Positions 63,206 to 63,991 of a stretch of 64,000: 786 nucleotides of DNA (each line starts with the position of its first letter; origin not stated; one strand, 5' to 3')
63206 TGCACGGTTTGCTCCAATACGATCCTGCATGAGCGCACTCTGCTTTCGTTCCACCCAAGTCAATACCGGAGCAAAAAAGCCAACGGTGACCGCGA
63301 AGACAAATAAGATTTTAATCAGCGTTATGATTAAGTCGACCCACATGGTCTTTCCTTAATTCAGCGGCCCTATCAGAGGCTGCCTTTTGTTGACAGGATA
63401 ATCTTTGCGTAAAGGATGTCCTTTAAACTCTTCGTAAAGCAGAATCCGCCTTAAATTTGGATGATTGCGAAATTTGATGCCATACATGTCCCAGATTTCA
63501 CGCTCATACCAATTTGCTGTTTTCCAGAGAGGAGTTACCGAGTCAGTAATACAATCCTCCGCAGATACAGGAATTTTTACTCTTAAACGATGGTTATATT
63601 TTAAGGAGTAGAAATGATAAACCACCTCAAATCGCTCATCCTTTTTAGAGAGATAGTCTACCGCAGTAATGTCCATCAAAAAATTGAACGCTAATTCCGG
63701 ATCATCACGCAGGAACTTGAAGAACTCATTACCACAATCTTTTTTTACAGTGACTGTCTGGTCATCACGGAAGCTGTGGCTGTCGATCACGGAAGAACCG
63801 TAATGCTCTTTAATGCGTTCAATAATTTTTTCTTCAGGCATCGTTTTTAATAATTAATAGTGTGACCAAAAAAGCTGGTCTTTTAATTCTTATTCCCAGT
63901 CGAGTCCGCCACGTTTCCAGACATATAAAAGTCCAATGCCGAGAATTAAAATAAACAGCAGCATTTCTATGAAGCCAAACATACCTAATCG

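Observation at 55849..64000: nuo operon reads nuoA-nuoC-nuoH-I-J-K-L-M-N: nuoB, nuoD and nuoEFG are absent from their canonical positions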

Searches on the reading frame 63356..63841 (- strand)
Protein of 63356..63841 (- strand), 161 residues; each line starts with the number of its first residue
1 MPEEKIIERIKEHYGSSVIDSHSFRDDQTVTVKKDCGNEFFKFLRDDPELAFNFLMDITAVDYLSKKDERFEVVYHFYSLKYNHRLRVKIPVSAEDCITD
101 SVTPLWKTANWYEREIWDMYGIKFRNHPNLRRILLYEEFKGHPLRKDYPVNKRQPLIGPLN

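Call 4: search_protein_families(library=pfam, proteins=[window:63356-63841:-])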
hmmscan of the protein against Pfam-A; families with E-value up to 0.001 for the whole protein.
window:63356-63841:- (161 aa): 1 family
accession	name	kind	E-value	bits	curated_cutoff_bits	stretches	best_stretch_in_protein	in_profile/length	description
PF00329.25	Complex1_30kDa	-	1.1e-48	165.3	22.5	1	30-153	1-123/124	Respiratory-chain NADH dehydrogenase, 30 Kd subunit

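Call 5: find_encoding_contigs(protein=window:63356-63841:-, flank=10000, max_places=10)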
Protein window:63356-63841:- (161 aa): 7 contigs read that carry it; 3 places shown.
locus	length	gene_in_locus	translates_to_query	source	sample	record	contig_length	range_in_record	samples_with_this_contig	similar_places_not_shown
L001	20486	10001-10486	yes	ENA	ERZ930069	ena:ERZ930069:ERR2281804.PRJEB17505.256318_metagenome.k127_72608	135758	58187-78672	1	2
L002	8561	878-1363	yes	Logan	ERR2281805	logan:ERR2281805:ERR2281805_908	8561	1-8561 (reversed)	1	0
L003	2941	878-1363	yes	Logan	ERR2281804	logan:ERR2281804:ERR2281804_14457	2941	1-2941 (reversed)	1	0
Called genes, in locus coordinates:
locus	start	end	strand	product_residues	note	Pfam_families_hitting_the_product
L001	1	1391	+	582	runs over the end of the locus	PF00664:ABC_membrane, PF00005:ABC_tran, PF02463:SMC_N (faint)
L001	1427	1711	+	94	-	-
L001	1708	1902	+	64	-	PF10049:DUF2283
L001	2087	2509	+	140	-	PF01152:Bac_globin (weak)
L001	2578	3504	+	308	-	PF11563:Protoglobin, PF06146:PsiE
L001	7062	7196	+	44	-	-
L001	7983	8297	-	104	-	-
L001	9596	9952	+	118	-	PF00507:Oxidored_q4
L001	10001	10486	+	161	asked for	PF00329:Complex1_30kDa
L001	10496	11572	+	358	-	PF00146:NADHdh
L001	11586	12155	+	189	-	PF13237:Fer4_10 (faint), PF12837:Fer4_6 (faint), PF13183:Fer4_8 (faint), PF12838:Fer4_7, PF13187:Fer4_9, PF13484:Fer4_16 (faint), PF00037:Fer4 (weak)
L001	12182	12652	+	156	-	PF00499:Oxidored_q3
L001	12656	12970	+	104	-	PF00420:Oxidored_q2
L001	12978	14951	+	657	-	PF00662:Proton_antipo_N, PF00361:Proton_antipo_M, PF01010:Proton_antipo_C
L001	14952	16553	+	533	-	PF00361:Proton_antipo_M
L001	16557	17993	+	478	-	PF00361:Proton_antipo_M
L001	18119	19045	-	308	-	-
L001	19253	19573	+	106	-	-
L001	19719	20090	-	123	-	PF02416:TatA_B_E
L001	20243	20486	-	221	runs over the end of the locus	PF00834:Ribul_P_3_epim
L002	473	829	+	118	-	PF00507:Oxidored_q4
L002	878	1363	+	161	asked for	PF00329:Complex1_30kDa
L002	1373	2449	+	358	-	PF00146:NADHdh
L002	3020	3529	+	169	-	PF00499:Oxidored_q3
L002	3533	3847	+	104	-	PF00420:Oxidored_q2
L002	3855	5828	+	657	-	PF00662:Proton_antipo_N, PF00361:Proton_antipo_M, PF01010:Proton_antipo_C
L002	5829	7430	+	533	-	PF00361:Proton_antipo_M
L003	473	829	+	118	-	PF00507:Oxidored_q4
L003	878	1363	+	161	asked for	PF00329:Complex1_30kDa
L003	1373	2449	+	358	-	PF00146:NADHdh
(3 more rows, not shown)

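Call 7: find_homologous_proteins(query=window:63356-63841:-)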
Query window:63356-63841:- (161 aa): 7994 proteins with E <= 0.001 among 8000 candidates; the best 120 are listed.
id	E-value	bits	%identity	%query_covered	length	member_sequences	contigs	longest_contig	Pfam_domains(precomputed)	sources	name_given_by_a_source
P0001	1.3e-95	336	88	100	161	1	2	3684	PF00329.26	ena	-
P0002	1.8e-95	336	88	100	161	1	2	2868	PF00329.26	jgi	jgi:NADH-quinone oxidoreductase subunit C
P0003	3.1e-95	335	89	100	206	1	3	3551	PF00329.26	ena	-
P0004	5.7e-95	334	87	100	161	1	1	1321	PF00329.26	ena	-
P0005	8.6e-95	333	88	100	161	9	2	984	PF00329.26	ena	-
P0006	9.9e-95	333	89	100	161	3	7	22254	PF00329.26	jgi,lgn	jgi:NADH-quinone oxidoreductase subunit C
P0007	1.2e-94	333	87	100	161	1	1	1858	PF00329.26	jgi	jgi:NADH-quinone oxidoreductase subunit C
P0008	1.5e-94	333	87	100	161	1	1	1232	PF00329.26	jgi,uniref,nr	jgi:NADH-quinone oxidoreductase subunit C|uniref:NADH-quinone oxidoreductase subunit C n=1 Tax=uncul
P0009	1.9e-94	332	88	100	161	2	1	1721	PF00329.26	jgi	jgi:NADH-quinone oxidoreductase subunit C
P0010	2.0e-94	332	88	100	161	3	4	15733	PF00329.26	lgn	-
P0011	2.0e-94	332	87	100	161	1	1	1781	PF00329.26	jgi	jgi:NADH-quinone oxidoreductase subunit C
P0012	2.9e-94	332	87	100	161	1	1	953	PF00329.26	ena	-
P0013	4.6e-94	331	88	100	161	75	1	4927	PF00329.26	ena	-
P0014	5.3e-94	331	88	100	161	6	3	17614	PF00329.26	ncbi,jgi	jgi:NADH-quinone oxidoreductase subunit C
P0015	5.9e-94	331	86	100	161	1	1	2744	PF00329.26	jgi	jgi:NADH-quinone oxidoreductase subunit C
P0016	6.5e-94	330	87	100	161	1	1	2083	PF00329.26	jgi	jgi:NADH-quinone oxidoreductase subunit C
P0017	7.3e-94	330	87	100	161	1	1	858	PF00329.26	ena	-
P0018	7.7e-94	330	86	100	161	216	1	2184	PF00329.26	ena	-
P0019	8.7e-94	330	88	100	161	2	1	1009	PF00329.26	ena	-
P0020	1.8e-93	329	87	100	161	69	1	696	PF00329.26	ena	-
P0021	3.6e-93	328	86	100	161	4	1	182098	PF00329.26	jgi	jgi:NADH-quinone oxidoreductase subunit C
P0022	3.7e-93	328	88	100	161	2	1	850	PF00329.26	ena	-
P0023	1.1e-92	326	85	100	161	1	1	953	PF00329.26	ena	-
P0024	1.9e-92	326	86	100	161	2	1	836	PF00329.26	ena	-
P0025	2.0e-92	326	86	100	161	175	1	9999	PF00329.26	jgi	jgi:NADH-quinone oxidoreductase subunit C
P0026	7.3e-92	324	87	100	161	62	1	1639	PF00329.26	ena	-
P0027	8.7e-92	324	87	100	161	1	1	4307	PF00329.26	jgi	jgi:NADH-quinone oxidoreductase subunit C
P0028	1.2e-91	323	86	100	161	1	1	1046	PF00329.26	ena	-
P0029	1.9e-91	322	85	100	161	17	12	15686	PF00329.26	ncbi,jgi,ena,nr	ncbi:MAG: NADH-quinone oxidoreductase subunit C [Nitrospinaceae bacterium]|nr:NADH-quinone oxidoredu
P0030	2.3e-90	319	84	100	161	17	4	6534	PF00329.26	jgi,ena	jgi:NADH-quinone oxidoreductase subunit C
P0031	3.8e-90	318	84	100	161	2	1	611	PF00329.26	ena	-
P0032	4.3e-90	318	84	100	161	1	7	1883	PF00329.26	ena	-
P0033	1.0e-89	317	84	100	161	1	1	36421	PF00329.26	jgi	jgi:NADH-quinone oxidoreductase subunit C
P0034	3.7e-89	315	83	100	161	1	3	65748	PF00329.26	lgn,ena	-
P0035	2.3e-87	309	80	100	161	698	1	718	PF00329.26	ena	-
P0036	8.2e-87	307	80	100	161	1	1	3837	PF00329.26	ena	-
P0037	8.0e-86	304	80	100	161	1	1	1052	PF00329.26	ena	-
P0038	8.8e-86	304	81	99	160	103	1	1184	PF00329.26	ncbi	-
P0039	1.5e-85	303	78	100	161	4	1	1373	PF00329.26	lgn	-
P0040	1.7e-85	303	78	100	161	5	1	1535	PF00329.26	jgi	-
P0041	3.3e-85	302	77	100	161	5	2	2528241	PF00329.26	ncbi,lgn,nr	ncbi:MAG: NADH-quinone oxidoreductase subunit C [Nitrospinaceae bacterium]|nr:MAG: NADH-quinone oxid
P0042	3.2e-84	299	79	100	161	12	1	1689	PF00329.26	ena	-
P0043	8.1e-84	298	80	100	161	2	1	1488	PF00329.26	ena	-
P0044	3.3e-83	296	77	100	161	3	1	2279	PF00329.26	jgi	-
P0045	3.7e-83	295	76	100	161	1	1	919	PF00329.26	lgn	-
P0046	5.8e-83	295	79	97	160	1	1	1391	PF00329.26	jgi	-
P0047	1.5e-82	293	76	100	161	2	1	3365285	PF00329.26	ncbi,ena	-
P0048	2.1e-82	293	75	100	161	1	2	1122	PF00329.26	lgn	-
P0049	4.0e-82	292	77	100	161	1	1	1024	PF00329.26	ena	-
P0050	2.3e-81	290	76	100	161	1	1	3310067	PF00329.26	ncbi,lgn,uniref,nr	ncbi:MAG: NADH-quinone oxidoreductase subunit C [Candidatus Nitrohelix vancouverensis]|uniref:NADH-q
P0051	3.0e-81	289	75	100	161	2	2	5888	PF00329.26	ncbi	ncbi:MAG: NADH-quinone oxidoreductase subunit C [Nitrospinaceae bacterium]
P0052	3.4e-81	289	75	99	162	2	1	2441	PF00329.26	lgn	-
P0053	1.6e-80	287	74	100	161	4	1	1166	PF00329.26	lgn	-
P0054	2.1e-80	287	76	97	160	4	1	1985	PF00329.26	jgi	jgi:NADH-quinone oxidoreductase subunit C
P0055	2.3e-80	286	75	100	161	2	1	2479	PF00329.26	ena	-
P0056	2.6e-80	286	75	100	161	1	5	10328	PF00329.26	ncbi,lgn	ncbi:MAG: NADH-quinone oxidoreductase subunit C [Nitrospinaceae bacterium]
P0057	1.1e-79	284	82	100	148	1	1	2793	PF00329.26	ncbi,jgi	-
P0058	1.3e-79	284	74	99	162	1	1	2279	PF00329.26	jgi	jgi:NADH-quinone oxidoreductase subunit C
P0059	1.5e-79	284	78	94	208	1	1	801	PF00329.26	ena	-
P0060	4.4e-79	282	73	100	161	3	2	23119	PF00329.26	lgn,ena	-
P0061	4.6e-79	282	73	100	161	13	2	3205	PF00329.26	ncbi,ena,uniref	ncbi:uncharacterized protein METZ01_LOCUS108956 [marine metagenome]|uniref:NADH:ubiquinone oxidoredu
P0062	5.1e-79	282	75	100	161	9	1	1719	PF00329.26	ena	-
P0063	8.7e-79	281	75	97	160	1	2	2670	PF00329.26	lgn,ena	-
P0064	1.8e-78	280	73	100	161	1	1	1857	PF00329.26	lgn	-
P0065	1.8e-78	280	72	100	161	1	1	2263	PF00329.26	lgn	-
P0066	2.2e-78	280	75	96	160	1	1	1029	PF00329.26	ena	-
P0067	2.8e-78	280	74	97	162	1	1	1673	PF00329.26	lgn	-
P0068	3.9e-78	279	75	96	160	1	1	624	PF00329.26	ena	-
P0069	4.1e-78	279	75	98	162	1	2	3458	PF00329.26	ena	-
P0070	4.4e-78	279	76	96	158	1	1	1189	PF00329.26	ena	-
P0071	4.6e-78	279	75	96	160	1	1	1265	PF00329.26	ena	-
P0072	5.4e-78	279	75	96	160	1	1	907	PF00329.26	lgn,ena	-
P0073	5.7e-78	279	75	96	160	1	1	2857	PF00329.26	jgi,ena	-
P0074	7.0e-78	278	75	96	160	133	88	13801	PF00329.26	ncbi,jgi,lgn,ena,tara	tara:strand:+ start:120 stop:602 length:483 start_codon:yes stop_codon:yes gene_type:complete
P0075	7.4e-78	278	75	96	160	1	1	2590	PF00329.26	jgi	-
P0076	7.5e-78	278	75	96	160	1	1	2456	PF00329.26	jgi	-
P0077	8.3e-78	278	75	96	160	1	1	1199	PF00329.26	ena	-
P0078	9.4e-78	278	73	98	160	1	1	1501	PF00329.26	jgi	jgi:NADH-quinone oxidoreductase subunit C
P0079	9.5e-78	278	70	100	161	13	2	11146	PF00329.26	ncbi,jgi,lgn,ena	-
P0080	1.1e-77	278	75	96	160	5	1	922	PF00329.26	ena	-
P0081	1.1e-77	278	75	96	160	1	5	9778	PF00329.26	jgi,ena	-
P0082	1.2e-77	278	74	96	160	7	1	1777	PF00329.26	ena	-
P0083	1.4e-77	277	75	96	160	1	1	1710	PF00329.26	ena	-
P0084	1.6e-77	277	75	96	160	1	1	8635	PF00329.26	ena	-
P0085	1.9e-77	277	75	96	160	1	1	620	PF00329.26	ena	-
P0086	2.3e-77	277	74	98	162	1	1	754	PF00329.26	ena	-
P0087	2.4e-77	277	74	96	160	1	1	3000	PF00329.26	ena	-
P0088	2.5e-77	277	74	96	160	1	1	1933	PF00329.26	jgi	-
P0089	2.8e-77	276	73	96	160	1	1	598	PF00329.26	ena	-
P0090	3.0e-77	276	73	98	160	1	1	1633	PF00329.26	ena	-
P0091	3.2e-77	276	74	96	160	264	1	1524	PF00329.26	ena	-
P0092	3.7e-77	276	74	96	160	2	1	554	PF00329.26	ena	-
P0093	3.9e-77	276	74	97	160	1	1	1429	PF00329.26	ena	-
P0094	3.9e-77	276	74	96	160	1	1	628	PF00329.26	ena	-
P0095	4.1e-77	276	74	96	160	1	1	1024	PF00329.26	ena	-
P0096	4.2e-77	276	73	98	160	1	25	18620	PF00329.26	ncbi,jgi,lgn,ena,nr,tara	ncbi:MAG: NADH-quinone oxidoreductase subunit C [Nitrospinaceae bacterium]|jgi:NADH-quinone oxidored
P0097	4.5e-77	276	75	97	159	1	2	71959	PF00329.26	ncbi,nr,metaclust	ncbi:NADH dehydrogenase [Candidatus Nitromaritima sp. SCGC AAA799-A02]|nr:NADH dehydrogenase [Candid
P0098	4.7e-77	276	74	96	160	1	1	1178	PF00329.26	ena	-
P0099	4.7e-77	276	74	96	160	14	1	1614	PF00329.26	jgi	jgi:NADH-quinone oxidoreductase subunit C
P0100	5.1e-77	276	74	96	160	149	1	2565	PF00329.26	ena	-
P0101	5.8e-77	275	74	100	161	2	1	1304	PF00329.26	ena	-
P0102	5.8e-77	275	74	96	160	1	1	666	PF00329.26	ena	-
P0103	6.0e-77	275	75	96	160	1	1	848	PF00329.26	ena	-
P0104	6.2e-77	275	74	96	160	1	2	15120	PF00329.26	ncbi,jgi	jgi:NADH-quinone oxidoreductase subunit C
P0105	6.7e-77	275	75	96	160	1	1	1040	PF00329.26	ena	-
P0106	6.8e-77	275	74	96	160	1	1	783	PF00329.26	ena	-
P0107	7.1e-77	275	75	96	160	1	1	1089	PF00329.26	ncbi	-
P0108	7.3e-77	275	74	96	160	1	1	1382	PF00329.26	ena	-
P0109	7.6e-77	275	71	100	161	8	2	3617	PF00329.26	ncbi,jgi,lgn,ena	-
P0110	8.5e-77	275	74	96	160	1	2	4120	PF00329.26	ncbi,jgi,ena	-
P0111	9.9e-77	275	74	96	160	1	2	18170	PF00329.26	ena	-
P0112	1.1e-76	274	74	96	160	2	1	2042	PF00329.26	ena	-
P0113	1.1e-76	274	73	96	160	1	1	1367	PF00329.26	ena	-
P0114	1.3e-76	274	74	96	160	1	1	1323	PF00329.26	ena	-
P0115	1.4e-76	274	75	97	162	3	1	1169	PF00329.26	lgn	-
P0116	1.4e-76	274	73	100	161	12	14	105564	PF00329.26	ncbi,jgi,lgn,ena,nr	ncbi:MAG: NADH-quinone oxidoreductase subunit C [Nitrospinae bacterium]|jgi:NADH-quinone oxidoreduct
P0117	1.5e-76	274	75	96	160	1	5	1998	PF00329.26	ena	-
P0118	1.6e-76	274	74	96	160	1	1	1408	PF00329.26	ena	-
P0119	1.6e-76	274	71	100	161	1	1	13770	PF00329.26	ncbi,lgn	-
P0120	1.7e-76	274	75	96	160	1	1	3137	PF00329.26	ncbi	-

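Call 19: find_related_loci(query=window:63356-63841:-, collection=genome_contigs, flank=10000)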
Query window:63356-63841:- (161 aa) in genome_contigs; peptide patterns used: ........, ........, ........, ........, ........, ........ (x = any residue, [..] = any of these).
552 stretches matched a pattern; 474 encode a relative of the query (tblastn E <= 1e-3); the best 80 are kept; 80 distinct loci.
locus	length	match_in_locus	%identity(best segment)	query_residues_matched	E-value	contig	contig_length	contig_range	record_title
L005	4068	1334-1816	90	1-161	1e-99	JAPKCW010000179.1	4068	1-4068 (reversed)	MAG: Nitrospinaceae bacterium isolate ANT-74 NODE_6898_length_4068_cov_5.755295, whole genome shotgun sequence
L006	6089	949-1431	89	1-161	8e-99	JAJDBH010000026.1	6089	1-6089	MAG: Nitrospinaceae bacterium isolate OFTM387 OFTM387_25, whole genome shotgun sequence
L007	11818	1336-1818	88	1-161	2e-98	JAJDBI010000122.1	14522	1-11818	MAG: Nitrospinaceae bacterium isolate OFTM91 OFTM91_121, whole genome shotgun sequence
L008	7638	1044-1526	88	1-161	9e-98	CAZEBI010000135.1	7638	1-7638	MAG TPA_asm: uncultured Nitrospina sp. isolate SRP215229_co1_186 genome assembly, contig: NODE_6891_length_7638_cov_12.0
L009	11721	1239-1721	89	1-161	1e-97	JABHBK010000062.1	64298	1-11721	MAG: Nitrospina sp. isolate SI036_bin78 k141_943108, whole genome shotgun sequence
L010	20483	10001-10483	89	1-161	4e-97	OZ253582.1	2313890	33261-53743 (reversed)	MAG: Nitrospinales bacterium isolate d88e25f9-fceb-4c12-a94a-4a5aae773960 genome assembly, chromosome: 1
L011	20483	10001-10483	89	1-161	3e-97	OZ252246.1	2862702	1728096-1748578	MAG: Nitrospinales bacterium isolate 09764799-6df8-48cc-ac82-a3f7e3b0517f genome assembly, chromosome: 1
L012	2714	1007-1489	88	1-161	5e-100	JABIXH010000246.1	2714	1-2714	MAG: Nitrospina sp. isolate SI073_bin113 k141_1861387, whole genome shotgun sequence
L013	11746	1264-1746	88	1-161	4e-97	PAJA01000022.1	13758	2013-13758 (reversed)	MAG: Nitrospina sp. isolate NAT221 MHASMcontig_642719, whole genome shotgun sequence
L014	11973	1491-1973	89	1-161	9e-97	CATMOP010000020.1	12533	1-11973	MAG: uncultured Nitrospina sp. isolate SRR3967319_bin.10_MetaWRAP_v1.3_MAG genome assembly, contig: ERZ508525.1524, whol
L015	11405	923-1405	86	1-161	2e-96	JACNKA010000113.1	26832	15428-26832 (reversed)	MAG: Nitrospinota bacterium isolate NIOZ-UU48 NIOZ-UU_NODE_2057_length_26832_cov_8.26717, whole genome shotgun sequence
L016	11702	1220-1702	88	1-161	2e-96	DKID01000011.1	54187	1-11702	MAG TPA_asm: Nitrospina sp. UBA6727 UBA6727_contig_607, whole genome shotgun sequence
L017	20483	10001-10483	87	1-161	4e-96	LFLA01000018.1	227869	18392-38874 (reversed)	MAG: Nitrospina sp. LS_NOB contig1050, whole genome shotgun sequence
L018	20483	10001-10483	87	1-161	4e-96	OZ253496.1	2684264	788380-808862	MAG: Nitrospinales bacterium isolate df65dd65-b23d-4177-8dc5-9078cc071d11 genome assembly, chromosome: 1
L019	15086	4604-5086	87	1-161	7e-96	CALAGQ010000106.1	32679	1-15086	MAG TPA_asm: uncultured Nitrospina sp. isolate ERR2206756_bin.76_CONCOCT_v1.1_MAG genome assembly, contig: ERZ887841.445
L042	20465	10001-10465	74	7-161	4e-80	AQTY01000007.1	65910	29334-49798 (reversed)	Candidatus Nitromaritima sp. SCGC AAA288-L16 A288L16DRAFT_2505696051.7_C, whole genome shotgun sequence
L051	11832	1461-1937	70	3-161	6e-78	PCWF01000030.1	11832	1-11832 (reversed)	MAG: Nitrospinae bacterium CG11_big_fil_rev_8_21_14_0_20_56_8 CG11_8_21_14_0.20_scaffold_3410_c, whole genome shotgun se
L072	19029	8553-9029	63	5-161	2e-67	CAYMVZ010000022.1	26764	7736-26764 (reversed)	MAG TPA_asm: uncultured Nitrospinota bacterium isolate binchicken_co201_466 genome assembly, contig: NODE_1710_length_26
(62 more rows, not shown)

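Call 28: find_homologous_proteins(query=L072:9071-10261:+)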
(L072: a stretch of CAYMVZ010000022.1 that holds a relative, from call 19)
Query L072:9071-10261:+ (396 aa): 8000 proteins with E <= 0.001 among 8000 candidates; the best 120 are listed.
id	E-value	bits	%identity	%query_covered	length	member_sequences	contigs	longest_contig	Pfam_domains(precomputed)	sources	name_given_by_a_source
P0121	1.7e-274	928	100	100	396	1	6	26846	PF00346.25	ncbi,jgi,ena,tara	tara:strand:+ start:5825 stop:7015 length:1191 start_codon:yes stop_codon:yes gene_type:complete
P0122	6.1e-263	890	94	100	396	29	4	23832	PF00346.25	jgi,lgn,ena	-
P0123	1.6e-248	842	87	100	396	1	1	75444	PF00346.25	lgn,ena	-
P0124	1.0e-246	836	87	100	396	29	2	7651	PF00346.25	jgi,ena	-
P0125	1.4e-246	836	87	100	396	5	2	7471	PF00346.25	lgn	-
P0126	2.3e-246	835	87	100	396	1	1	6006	PF00346.25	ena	-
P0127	2.3e-244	829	86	100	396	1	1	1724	PF00346.25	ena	-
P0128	7.1e-236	801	83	100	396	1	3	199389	PF00346.25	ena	-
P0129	7.9e-236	801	84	100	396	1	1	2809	PF00346.25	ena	-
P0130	1.3e-235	800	84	100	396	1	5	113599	PF00346.25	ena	-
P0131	7.9e-235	797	83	100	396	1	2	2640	PF00346.25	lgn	-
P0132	1.5e-232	790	82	100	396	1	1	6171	PF00346.25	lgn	-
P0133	1.5e-231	786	83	100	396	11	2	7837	PF00346.25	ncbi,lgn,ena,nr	ncbi:MAG: NADH-quinone oxidoreductase subunit D [Deltaproteobacteria bacterium]|nr:NADH-quinone oxid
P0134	4.5e-222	755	79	98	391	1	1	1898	PF00346.25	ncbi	-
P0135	1.4e-219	747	77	100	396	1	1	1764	PF00346.25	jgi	-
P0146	7.5e-204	695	71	100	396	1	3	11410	PF00346.25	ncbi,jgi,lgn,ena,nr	ncbi:MAG: NADH-quinone oxidoreductase subunit D [Nitrospinae bacterium CG11_big_fil_rev_8_21_14_0_20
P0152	1.3e-202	691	70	100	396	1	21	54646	PF00346.25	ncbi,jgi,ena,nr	ncbi:MAG: NADH dehydrogenase (quinone) subunit D [Nitrospina sp.]|nr:NADH dehydrogenase (quinone) su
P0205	4.3e-201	686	70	100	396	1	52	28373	PF00346.25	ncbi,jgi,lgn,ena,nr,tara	ncbi:MAG: NADH dehydrogenase (quinone) subunit D [Nitrospinales bacterium]|jgi:NADH-quinone oxidored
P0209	4.5e-201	686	69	100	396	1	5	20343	PF00346.25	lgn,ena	-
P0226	9.2e-201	685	70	100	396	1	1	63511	PF00346.25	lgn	-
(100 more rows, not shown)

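Call 29: find_encoding_contigs(protein=P0152, flank=10000, max_places=4)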
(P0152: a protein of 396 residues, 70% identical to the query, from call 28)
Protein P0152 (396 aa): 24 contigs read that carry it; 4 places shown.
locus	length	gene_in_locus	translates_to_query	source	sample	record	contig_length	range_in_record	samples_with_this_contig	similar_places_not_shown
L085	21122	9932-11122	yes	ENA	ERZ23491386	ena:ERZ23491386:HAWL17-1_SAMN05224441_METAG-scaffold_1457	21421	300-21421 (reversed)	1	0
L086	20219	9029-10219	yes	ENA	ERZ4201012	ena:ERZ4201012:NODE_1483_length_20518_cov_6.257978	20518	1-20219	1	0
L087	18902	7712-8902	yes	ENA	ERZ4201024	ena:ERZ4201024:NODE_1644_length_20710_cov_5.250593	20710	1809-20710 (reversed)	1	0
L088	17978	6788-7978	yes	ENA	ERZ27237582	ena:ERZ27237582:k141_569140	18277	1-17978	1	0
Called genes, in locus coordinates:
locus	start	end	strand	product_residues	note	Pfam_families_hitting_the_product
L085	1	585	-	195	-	?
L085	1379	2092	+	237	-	PF09694:Gcw_chp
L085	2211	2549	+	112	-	PF00543:P-II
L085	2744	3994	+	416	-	PF00909:Ammonium_transp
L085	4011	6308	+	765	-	-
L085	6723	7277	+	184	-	PF01257:2Fe-2S_thioredx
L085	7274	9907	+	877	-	PF13510:Fer2_4, PF10588:NADH-G_4Fe-4S_3, PF00037:Fer4 (faint), PF12838:Fer4_7, PF22117:Fer4_Nqo3, PF04879:Molybdop_Fe4S4, PF00384:Molybdopterin, PF01568:Molydop_binding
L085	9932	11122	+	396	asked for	PF00346:Complex1_49kDa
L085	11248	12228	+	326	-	PF03706:LPG_synthase_TM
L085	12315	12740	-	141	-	PF02416:TatA_B_E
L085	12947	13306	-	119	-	PF07719:TPR_2 (faint)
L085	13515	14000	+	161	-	-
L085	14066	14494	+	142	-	PF16798:DUF5069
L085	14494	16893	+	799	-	PF00912:Transgly, PF17092:PCB_OB, PF00575:S1 (weak), PF00905:Transpeptidase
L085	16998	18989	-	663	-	PF07719:TPR_2 (faint), PF13428:TPR_14 (faint), PF00515:TPR_1 (faint), PF13174:TPR_6 (faint), PF04348:LppC, PF01094:ANF_receptor, PF13433:Peripla_BP_5 (faint), PF13458:Peripla_BP_6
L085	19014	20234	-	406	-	PF00764:Arginosuc_synth, PF20979:Arginosuc_syn_C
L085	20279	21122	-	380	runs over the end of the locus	?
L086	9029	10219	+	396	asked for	PF00346:Complex1_49kDa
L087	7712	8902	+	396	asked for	PF00346:Complex1_49kDa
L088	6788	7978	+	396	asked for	PF00346:Complex1_49kDa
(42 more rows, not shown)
